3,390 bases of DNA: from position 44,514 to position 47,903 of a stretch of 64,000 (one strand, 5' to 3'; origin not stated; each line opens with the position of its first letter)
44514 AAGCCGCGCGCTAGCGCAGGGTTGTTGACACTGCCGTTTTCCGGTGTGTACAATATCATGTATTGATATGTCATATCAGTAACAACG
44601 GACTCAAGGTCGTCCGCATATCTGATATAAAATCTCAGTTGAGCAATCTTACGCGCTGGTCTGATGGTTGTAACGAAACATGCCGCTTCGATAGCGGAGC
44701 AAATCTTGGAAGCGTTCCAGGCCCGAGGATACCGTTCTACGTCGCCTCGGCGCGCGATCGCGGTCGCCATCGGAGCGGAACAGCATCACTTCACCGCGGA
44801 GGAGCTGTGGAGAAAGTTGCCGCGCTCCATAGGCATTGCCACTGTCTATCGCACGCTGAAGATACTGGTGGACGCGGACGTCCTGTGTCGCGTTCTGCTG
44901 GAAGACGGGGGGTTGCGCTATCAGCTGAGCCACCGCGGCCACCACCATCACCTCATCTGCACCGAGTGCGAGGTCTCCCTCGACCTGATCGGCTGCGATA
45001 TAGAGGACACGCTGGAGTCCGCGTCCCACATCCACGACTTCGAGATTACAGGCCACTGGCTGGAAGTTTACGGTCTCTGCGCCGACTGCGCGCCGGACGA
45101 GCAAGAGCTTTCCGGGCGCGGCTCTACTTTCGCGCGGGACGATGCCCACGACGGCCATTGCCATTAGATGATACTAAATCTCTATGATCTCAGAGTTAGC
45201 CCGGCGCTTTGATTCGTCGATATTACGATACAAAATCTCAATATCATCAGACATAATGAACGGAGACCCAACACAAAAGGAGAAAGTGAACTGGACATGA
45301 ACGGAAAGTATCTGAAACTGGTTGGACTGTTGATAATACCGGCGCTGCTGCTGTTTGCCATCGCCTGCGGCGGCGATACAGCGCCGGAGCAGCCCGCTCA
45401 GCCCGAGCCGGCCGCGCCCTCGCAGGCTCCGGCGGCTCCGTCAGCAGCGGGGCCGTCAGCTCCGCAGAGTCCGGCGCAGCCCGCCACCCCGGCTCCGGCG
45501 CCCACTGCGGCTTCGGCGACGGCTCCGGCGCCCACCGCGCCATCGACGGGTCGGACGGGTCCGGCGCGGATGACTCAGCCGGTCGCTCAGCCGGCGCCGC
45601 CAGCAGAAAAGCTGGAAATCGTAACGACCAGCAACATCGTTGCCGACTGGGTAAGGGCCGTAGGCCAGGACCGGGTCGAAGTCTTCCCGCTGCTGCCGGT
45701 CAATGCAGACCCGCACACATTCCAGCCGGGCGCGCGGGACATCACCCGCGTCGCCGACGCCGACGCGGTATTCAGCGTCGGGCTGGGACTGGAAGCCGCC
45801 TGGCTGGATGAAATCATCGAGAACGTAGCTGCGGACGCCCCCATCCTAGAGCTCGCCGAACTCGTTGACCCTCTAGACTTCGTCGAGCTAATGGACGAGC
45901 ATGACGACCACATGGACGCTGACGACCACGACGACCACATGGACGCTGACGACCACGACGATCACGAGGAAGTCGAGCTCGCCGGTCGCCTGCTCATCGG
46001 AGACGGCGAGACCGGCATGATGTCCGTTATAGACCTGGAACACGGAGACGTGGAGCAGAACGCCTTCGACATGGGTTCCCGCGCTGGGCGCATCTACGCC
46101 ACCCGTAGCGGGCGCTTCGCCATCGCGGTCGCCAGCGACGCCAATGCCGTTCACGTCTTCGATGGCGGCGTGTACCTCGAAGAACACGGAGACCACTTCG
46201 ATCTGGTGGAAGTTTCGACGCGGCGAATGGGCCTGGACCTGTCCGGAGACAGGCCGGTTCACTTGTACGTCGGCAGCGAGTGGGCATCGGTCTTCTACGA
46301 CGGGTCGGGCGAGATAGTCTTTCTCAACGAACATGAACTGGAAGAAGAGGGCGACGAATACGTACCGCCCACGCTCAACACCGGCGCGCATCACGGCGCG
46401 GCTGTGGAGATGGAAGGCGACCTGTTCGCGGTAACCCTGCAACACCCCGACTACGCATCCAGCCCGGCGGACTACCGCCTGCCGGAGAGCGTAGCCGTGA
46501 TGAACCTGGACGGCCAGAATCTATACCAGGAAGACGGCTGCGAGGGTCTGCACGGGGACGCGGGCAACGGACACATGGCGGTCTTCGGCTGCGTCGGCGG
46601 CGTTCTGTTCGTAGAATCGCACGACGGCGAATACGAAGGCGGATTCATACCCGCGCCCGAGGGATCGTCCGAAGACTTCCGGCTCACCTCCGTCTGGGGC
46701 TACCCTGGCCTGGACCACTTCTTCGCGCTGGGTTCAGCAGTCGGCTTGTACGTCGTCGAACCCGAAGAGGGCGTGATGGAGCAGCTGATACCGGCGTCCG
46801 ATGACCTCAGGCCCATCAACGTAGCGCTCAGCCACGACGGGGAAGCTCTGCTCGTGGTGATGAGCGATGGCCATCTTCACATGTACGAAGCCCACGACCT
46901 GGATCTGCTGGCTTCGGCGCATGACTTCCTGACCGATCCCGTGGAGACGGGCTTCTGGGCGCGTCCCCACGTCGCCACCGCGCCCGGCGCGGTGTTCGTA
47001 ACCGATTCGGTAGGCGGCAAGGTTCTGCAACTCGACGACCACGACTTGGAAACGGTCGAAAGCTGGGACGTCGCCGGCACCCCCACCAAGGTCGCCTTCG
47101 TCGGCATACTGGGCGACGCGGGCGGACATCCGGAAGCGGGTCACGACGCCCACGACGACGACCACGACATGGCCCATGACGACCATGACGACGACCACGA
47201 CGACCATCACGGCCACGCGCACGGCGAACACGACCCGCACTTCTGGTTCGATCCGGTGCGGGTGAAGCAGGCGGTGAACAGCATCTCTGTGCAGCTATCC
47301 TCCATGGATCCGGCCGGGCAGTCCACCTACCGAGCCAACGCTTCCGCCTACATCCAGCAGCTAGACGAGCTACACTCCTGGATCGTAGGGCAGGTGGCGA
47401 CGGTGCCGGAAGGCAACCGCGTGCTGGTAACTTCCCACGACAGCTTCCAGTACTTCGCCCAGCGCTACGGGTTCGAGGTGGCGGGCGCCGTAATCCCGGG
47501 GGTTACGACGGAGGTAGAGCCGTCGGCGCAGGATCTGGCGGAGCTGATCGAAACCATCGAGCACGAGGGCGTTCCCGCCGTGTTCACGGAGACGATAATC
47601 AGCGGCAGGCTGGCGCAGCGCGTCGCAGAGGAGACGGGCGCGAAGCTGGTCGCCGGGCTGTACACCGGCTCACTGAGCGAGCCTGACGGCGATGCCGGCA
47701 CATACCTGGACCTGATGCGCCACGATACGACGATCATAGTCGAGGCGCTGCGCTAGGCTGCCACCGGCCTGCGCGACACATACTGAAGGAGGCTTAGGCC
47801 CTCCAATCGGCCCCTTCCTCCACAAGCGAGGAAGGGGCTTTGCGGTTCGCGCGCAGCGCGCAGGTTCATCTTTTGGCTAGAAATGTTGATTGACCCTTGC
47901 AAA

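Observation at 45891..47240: ZnuA-type zinc-binding protein with a ~380-aa AztD-like beta-propeller inserted into its His-rich loop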

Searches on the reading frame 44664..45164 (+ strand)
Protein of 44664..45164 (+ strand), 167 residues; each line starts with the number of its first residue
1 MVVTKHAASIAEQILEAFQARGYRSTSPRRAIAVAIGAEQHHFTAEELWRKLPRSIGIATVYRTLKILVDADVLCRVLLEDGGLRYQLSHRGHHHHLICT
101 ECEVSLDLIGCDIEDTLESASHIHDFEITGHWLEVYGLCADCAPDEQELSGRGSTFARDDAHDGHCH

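Call 4: search_protein_families(library=pfam, proteins=[window:44664-45164:+], max_evalue=0.01)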
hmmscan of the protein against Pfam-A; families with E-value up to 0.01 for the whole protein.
window:44664-45164:+ (167 aa): 1 family
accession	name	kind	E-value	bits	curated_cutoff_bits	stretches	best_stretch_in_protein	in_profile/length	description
PF01475.25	FUR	-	3.8e-24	85.6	23.1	1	21-136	2-121/121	Ferric uptake regulator family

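Call 5: search_protein_families(library=ncbifam, proteins=[window:44664-45164:+], max_evalue=0.01)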
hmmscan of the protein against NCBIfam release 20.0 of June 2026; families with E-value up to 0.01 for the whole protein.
window:44664-45164:+ (167 aa): 10 families
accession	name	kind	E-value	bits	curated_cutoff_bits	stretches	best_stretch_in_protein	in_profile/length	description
NF051892.1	TransRegFurBacil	equivalog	6.2e-24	84.7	220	1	12-147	6-148/149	ferric iron uptake transcriptional regulator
NF006999.0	PRK09462.1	equivalog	2.1e-20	72.8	146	1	17-147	7-141/148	ferric iron uptake transcriptional regulator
NF052545.1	TransRegPerRClab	equivalog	2.8e-17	63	180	1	13-143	3-135/138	transcriptional regulator PerR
NF051891.1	TransRegFurHelico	equivalog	1.3e-14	54.3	200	1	8-143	8-146/148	ferric iron uptake transcriptional regulator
NF047406.1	TransRegPerRTherm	equivalog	1.4e-12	48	200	1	26-143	7-126/130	manganese-dependent transcriptional regulator PerR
NF045678.1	TransRegIrrA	equivalog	2.3e-08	34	150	1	11-103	6-102/138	iron response transcriptional regulator IrrA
NF045677.1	FeRespRegIrr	equivalog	1.6e-07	31.4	170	1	18-104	4-94/127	Fur family transcriptional regulator Irr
NF008646.0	PRK11639.1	equivalog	4.9e-06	26.4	167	1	20-143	19-147/171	zinc uptake transcriptional repressor Zur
NF047462.1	FUR_perox_PerRA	exception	4.9e-05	23.8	200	1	13-103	10-99/142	peroxide-responsive transcriptional repressor PerRA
NF047461.1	FUR_perox_PerRB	exception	0.0044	16.9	250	1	11-78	14-84/143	peroxide-responsive transcriptional repressor PerRB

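Call 76: search_solved_structures(query=window:44664-45164:+, max_evalue=0.001)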
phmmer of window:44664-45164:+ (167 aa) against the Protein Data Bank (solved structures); distinct sequences matched with E-value up to 0.001: 24.
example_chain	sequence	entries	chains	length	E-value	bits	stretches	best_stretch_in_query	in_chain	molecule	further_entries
6d57_A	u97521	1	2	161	2e-20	76.6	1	13-144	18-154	Ferric uptake regulation protein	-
4ets_A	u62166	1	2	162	2e-20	76.6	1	12-144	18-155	Ferric uptake regulation protein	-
9ire_A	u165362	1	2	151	2.1e-18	70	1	12-147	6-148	Ferric uptake regulation protein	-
8j6w_A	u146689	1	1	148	4e-18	69.1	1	17-150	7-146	Ferric uptake regulation protein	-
5fd6_A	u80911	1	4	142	2.4e-17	66.5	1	10-138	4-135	Ferric uptake regulation protein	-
5fd5_A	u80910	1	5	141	2.7e-17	66.4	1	10-138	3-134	Ferric uptake regulation protein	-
3mwm_A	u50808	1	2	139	1.8e-16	63.7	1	24-143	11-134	Putative metal uptake regulation protein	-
2w57_A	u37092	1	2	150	2.7e-16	63.1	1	17-141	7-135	FERRIC UPTAKE REGULATION PROTEIN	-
7vo0_G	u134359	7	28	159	3.6e-16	62.7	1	24-143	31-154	Putative metal uptake regulation protein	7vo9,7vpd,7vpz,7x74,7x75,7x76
2fe3_A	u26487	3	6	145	2.2e-15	60.2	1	10-146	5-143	Peroxide operon regulator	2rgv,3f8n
2o03_A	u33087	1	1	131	2.8e-15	59.8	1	19-143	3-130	probable Zinc uptake regulation protein FurB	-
4raz_A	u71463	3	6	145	1.9e-14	57.1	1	17-142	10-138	DNA-binding transcriptional dual regulator of siderophore biosynthesis and transport(Fur f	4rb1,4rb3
4ray_A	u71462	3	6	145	2e-14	57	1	20-142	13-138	DNA-binding transcriptional dual regulator of siderophore biosynthesis and transport(Fur f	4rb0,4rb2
4i7h_A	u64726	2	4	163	1e-12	51.5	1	7-147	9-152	peroxide stress sensing regulator | Peroxide stress regulator PerR, FUR family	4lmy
1mzb_A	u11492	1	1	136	3e-12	49.9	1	20-136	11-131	ferric uptake regulation protein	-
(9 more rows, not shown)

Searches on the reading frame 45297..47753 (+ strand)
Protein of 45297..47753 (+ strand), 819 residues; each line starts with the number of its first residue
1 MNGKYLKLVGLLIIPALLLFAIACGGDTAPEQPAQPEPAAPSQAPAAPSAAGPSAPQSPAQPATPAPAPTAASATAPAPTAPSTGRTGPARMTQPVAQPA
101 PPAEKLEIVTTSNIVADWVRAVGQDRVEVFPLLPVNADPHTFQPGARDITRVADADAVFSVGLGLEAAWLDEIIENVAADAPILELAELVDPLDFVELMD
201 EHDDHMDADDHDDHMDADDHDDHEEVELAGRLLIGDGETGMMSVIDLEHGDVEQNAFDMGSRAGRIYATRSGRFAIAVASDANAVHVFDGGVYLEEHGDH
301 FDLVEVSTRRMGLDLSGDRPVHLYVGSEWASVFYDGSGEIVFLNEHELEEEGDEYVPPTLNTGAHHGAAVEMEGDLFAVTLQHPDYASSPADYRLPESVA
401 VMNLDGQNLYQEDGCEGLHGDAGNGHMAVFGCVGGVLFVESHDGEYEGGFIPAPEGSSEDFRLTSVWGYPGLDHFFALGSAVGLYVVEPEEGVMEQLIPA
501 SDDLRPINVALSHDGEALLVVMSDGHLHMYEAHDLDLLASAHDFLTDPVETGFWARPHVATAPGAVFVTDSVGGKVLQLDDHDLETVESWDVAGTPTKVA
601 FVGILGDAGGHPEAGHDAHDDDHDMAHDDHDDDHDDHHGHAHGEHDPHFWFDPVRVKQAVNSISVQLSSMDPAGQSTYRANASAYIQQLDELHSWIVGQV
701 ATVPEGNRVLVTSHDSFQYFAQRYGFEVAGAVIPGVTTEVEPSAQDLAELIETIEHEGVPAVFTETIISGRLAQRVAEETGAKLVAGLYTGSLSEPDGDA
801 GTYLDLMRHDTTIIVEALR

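Call 4: search_protein_families(library=pfam, proteins=[window:45297-47753:+], max_evalue=0.01)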
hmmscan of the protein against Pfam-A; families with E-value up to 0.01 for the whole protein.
window:45297-47753:+ (819 aa): 1 family
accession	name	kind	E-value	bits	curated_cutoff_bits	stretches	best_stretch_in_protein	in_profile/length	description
PF01297.22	ZnuA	-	1.6e-82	277.4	29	2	630-817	87-263/263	Zinc-uptake complex component A periplasmic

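Call 5: search_protein_families(library=ncbifam, proteins=[window:45297-47753:+], max_evalue=0.01)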
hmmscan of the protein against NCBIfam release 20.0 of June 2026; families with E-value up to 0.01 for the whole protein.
window:45297-47753:+ (819 aa): 10 families
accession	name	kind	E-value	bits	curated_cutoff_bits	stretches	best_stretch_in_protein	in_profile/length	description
NF053842.1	MnTportMntCDein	equivalog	9.1e-81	271.1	400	2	630-817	95-281/281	manganese ABC transporter substrate-binding protein MntC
NF040870.1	AztC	equivalog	1e-80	271.1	350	2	632-818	91-277/277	zinc ABC transporter substrate-binding protein AztC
TIGR03772.1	anch_rpt_subst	equivalog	4.5e-54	183.9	350.45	2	640-816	311-483/486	anchored repeat ABC transporter, substrate-binding protein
NF053703.1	Mn_SBP_EfaA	exception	2e-46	158.6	485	2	641-818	134-309/310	Mn/Fe ABC transporter substrate-binding lipoprotein EfaA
NF040928.1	ABC_lipo_SloC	subfamily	3.9e-38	131.3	525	2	641-818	127-302/304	metal ABC transporter substrate-binding lipoprotein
NF047355.1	ABC_bind_Mn_Staph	exception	2.7e-36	125.4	500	2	618-817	110-307/309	manganese ABC transporter substrate-binding lipoprotein MntC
NF033605.1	Zn_bnd_ABC_AdcA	exception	9.7e-34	117.2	700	2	617-817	126-321/517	zinc ABC transporter substrate-binding lipoprotein AdcA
NF007091.2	PRK09545.1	equivalog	1.7e-29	103.1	268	2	616-783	119-283/318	zinc ABC transporter substrate-binding protein ZnuA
NF038015.2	AztD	exception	1.7e-29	102.7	400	1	236-602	3-354/356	zinc metallochaperone AztD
TIGR03866.1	PQQ_ABC_repeats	subfamily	0.0058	15.7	287.3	0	233-290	14-70/310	PQQ-dependent catabolism-associated beta-propeller protein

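Call 42: predict_structure(alignment_id=A1)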
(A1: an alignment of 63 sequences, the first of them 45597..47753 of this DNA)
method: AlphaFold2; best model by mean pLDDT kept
length: 719 residues; sequences in the alignment: 63
mean_pLDDT: 83.0   pTM: 0.58
mean pLDDT of the five models: 83.0, 82.3, 81.5, 80.7, 80.3
residues with pLDDT >= 90: 389; 70-90: 220; 50-70: 32; < 50: 78
segments of 3 or more residues with pLDDT < 50: 94-125, 507-544, 634-640
pLDDT, mean of each block of 10 residues (from residue 1): 80 92 95 79 80 89 67 71 77 45 32 34 56 93 93 94 89 93 94 81 88 93 93 96 94 95 95 94 94 94 96 92 94 96 92 90 94 94 95 95 92 95 97 96 93 92 96 96 95 95 68 30 30 30 59 89 88 87 91 93 87 75 81 49 70 81 73 80 85 85 94 91
secondary structure, 60 per line:
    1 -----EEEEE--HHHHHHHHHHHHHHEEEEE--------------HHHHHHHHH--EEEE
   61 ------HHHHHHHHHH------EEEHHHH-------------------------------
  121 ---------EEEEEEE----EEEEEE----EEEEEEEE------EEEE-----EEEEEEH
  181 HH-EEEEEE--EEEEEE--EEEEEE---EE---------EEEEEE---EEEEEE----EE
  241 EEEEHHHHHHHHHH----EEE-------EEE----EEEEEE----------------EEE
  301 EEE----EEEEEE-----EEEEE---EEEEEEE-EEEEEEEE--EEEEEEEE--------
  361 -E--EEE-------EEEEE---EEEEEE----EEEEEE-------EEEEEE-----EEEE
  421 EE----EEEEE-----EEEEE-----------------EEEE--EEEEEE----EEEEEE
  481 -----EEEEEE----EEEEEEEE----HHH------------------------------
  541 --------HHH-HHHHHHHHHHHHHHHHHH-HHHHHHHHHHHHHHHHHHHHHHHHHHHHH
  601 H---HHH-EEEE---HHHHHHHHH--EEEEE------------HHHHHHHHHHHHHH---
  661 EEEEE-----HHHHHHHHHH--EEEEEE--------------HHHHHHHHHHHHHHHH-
elements in order (helices of 4 or more, strands of 3 or more residues): E6-10 H13-26 E27-31 H46-54 E57-60 H67-76 E83-85 H86-89 E130-136 E141-146 E151-158 E165-168 E174-179 E184-189 E192-197 E200-205 E220-225 E229-234 E239-244 H245-254 E259-261 E269-271 E276-281 E298-303 E308-313 E319-323 E327-333 E335-342 E345-352 E365-367 E375-379 E383-388 E393-398 E406-411 E417-422 E427-431 E437-441 E459-462 E465-470 E475-480 E486-491 E496-503 H553-570 H572-601 E609-612 H616-624 E627-631 H644-657 E661-665 H671-680 E683-688 H703-718

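Call 46: fold_search(model_id=the predicted structure, library=pdb)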
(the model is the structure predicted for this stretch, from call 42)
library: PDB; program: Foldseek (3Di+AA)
matches with E <= 10: 1941; with E <= 0.001: 1538
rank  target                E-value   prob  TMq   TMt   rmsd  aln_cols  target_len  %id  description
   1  6cmk_A                1.0e-28  1.00  0.45  0.83   3.4       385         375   23  Crystal structure of Citrobacter koseri AztD (released 2019-03-13)
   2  6cmk_B                3.6e-28  1.00  0.45  0.84   3.2       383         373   24  Crystal structure of Citrobacter koseri AztD (released 2019-03-13)
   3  6n01_C                4.2e-28  1.00  0.45  0.84   3.1       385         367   23  Structure of apo AztD from Citrobacter koseri (released 2019-09-18)
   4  6n01_A                6.2e-28  1.00  0.45  0.85   3.1       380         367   23  Structure of apo AztD from Citrobacter koseri (released 2019-09-18)
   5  6n01_B                7.5e-27  1.00  0.44  0.83   3.5       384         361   22  Structure of apo AztD from Citrobacter koseri (released 2019-09-18)
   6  6ck1_B                6.8e-26  1.00  0.45  0.84   3.3       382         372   24  Crystal structure of Paracoccus denitrificans AztD (released 2019-03-06)
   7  6ck1_D                1.0e-25  1.00  0.45  0.82   3.5       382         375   25  Crystal structure of Paracoccus denitrificans AztD (released 2019-03-06)
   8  6ck1_A                1.1e-25  1.00  0.44  0.81   3.7       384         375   25  Crystal structure of Paracoccus denitrificans AztD (released 2019-03-06)
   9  6ck1_C                1.2e-25  1.00  0.45  0.84   3.5       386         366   25  Crystal structure of Paracoccus denitrificans AztD (released 2019-03-06)
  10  7me2_B                1.4e-14  1.00  0.23  0.58   2.2       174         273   31  YfeA oligomer crystal 2, form 2 (released 2021-08-25)
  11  7me2_A                2.4e-14  1.00  0.23  0.56   2.0       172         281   32  YfeA oligomer crystal 2, form 2 (released 2021-08-25)
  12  7me1_A                4.5e-14  1.00  0.23  0.58   2.3       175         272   31  YfeA oligomer crystal 1, form 1 (released 2021-08-25)
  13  5uxs                  4.7e-14  1.00  0.23  0.58   2.1       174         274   32  X ray structure of the periplasmic ligand binding protein YfeA from Yersinia pestis (released 2017-07-12)
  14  7me1_B                5.9e-14  1.00  0.22  0.56   2.3       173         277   32  YfeA oligomer crystal 1, form 1 (released 2021-08-25)
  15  5uy0                  6.6e-14  1.00  0.23  0.58   2.0       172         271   32  YfeA from M9 minimal media supplemented with iron - Zn wavelength (released 2017-07-12)
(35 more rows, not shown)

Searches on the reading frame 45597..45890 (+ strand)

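Call 71: search_protein_families(library=ncbifam, proteins=[window:45597-45890:+], max_evalue=0.001)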
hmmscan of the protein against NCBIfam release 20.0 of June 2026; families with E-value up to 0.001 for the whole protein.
window:45597-45890:+ (98 aa): 7 families
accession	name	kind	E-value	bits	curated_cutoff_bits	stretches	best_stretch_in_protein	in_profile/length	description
NF040870.1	AztC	equivalog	3.3e-19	69.4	350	1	8-95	1-88/277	zinc ABC transporter substrate-binding protein AztC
NF053842.1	MnTportMntCDein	equivalog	1.2e-18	67.4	400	1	3-88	3-86/281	manganese ABC transporter substrate-binding protein MntC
NF053703.1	Mn_SBP_EfaA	exception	6.8e-16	58.3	485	1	4-76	34-108/310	Mn/Fe ABC transporter substrate-binding lipoprotein EfaA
TIGR03772.1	anch_rpt_subst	equivalog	7.8e-15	54.5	350.45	1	7-90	1-85/486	anchored repeat ABC transporter, substrate-binding protein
NF047355.1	ABC_bind_Mn_Staph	exception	3.8e-14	52.6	500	1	4-78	31-107/309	manganese ABC transporter substrate-binding lipoprotein MntC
NF040928.1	ABC_lipo_SloC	subfamily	1e-13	51.1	525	1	4-77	26-102/304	metal ABC transporter substrate-binding lipoprotein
NF033605.1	Zn_bnd_ABC_AdcA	exception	8e-05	21.8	700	1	4-66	33-95/517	zinc ABC transporter substrate-binding lipoprotein AdcA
